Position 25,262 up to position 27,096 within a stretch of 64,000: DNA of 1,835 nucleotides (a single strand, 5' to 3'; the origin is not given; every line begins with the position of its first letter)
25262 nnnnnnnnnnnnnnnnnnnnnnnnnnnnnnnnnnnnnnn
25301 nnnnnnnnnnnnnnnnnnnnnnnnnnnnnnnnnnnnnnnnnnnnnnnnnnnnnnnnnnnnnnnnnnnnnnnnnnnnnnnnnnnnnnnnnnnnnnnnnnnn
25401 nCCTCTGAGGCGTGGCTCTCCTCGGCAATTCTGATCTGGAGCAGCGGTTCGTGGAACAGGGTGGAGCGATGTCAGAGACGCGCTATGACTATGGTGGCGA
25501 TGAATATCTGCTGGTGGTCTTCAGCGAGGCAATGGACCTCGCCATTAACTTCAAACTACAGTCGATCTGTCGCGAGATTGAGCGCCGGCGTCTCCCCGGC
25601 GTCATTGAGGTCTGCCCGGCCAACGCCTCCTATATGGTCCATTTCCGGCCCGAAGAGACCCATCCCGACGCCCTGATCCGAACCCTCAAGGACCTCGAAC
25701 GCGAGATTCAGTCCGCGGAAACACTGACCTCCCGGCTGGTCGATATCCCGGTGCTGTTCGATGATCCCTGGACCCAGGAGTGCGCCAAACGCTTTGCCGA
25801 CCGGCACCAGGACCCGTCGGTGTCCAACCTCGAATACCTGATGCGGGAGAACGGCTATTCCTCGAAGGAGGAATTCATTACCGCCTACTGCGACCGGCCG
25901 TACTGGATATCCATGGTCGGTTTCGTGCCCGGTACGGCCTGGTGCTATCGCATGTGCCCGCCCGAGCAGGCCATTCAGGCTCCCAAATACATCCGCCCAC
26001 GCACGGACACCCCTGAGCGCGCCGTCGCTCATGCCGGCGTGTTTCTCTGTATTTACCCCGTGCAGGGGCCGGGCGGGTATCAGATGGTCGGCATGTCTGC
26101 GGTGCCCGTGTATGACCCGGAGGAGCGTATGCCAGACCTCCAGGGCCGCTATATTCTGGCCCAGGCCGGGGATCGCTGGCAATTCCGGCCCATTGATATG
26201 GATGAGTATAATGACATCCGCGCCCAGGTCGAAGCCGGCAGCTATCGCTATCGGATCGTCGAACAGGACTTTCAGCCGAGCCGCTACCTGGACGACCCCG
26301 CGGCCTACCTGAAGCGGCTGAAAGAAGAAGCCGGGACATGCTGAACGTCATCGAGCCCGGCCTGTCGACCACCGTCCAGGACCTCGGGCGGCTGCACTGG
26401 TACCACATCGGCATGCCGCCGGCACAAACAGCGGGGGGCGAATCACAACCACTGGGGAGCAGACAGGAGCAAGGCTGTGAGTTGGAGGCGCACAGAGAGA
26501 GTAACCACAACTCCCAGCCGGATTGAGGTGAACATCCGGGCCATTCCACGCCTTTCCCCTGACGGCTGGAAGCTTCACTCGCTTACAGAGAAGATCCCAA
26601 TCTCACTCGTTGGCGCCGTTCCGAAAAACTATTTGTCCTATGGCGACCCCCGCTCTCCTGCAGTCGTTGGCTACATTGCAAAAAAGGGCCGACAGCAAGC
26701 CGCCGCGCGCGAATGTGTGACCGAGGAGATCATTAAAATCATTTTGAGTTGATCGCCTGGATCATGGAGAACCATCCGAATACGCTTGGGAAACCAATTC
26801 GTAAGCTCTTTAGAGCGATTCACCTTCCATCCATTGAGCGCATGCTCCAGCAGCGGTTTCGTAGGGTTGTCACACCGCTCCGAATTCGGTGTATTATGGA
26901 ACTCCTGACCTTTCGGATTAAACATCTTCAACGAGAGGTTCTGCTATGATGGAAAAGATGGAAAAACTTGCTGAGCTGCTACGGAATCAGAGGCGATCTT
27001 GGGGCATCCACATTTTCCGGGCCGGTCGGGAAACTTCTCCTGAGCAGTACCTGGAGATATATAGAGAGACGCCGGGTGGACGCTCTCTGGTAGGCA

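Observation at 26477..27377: Kinase-less HipA-N-terminal (HipS-like) protein at the end of a coupled 3-ORF cassette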

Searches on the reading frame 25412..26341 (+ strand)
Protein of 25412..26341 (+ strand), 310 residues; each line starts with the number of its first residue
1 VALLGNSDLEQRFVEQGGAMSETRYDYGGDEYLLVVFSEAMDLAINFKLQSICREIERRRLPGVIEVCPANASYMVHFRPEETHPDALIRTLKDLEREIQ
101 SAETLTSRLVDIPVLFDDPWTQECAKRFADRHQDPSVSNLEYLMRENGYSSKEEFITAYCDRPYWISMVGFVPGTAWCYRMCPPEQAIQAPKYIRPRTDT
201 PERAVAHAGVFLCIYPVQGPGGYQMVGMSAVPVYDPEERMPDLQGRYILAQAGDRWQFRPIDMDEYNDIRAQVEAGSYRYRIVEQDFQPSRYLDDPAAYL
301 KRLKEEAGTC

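Call 5: search_protein_families(library=pfam, proteins=[window:25412-26341:+], max_evalue=1)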
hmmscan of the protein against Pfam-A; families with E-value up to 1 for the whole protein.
window:25412-26341:+ (310 aa): 1 family
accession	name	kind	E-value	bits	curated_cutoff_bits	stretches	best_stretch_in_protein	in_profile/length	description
PF02682.21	CT_C_D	-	4.1e-41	141.3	22.1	1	28-241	6-199/202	Carboxyltransferase domain, subdomain C and D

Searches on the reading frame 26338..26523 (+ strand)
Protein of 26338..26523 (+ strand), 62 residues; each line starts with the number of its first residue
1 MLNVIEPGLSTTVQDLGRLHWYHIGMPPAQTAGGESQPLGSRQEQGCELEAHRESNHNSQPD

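Call 83: search_protein_families(library=pfam, proteins=[window:26338-26523:+], max_evalue=0.01)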
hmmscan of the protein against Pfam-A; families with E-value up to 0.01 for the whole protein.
window:26338-26523:+ (62 aa): 0 families

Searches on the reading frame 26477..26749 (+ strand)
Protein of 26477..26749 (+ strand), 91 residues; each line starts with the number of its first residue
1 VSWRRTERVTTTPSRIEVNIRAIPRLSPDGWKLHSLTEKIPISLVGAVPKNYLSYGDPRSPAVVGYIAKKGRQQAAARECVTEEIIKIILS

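Call 5: search_protein_families(library=pfam, proteins=[window:26477-26749:+], max_evalue=1)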
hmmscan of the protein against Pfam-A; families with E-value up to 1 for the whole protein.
window:26477-26749:+ (91 aa): 1 family
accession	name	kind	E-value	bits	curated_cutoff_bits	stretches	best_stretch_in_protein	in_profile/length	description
PF22229.1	CofB_C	-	0.052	13.7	27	1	6-36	42-71/158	CofB C-terminal domain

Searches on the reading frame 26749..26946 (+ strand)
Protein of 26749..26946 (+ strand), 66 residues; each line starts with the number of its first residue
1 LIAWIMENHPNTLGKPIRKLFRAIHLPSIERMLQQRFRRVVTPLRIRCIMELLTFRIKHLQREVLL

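Call 5: search_protein_families(library=pfam, proteins=[window:26749-26946:+], max_evalue=1)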
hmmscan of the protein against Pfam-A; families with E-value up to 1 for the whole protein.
window:26749-26946:+ (66 aa): 1 family
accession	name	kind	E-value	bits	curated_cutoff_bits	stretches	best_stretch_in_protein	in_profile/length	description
PF08446.17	PAS_2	-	0.056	14.6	21.4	1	10-56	44-90/107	PAS fold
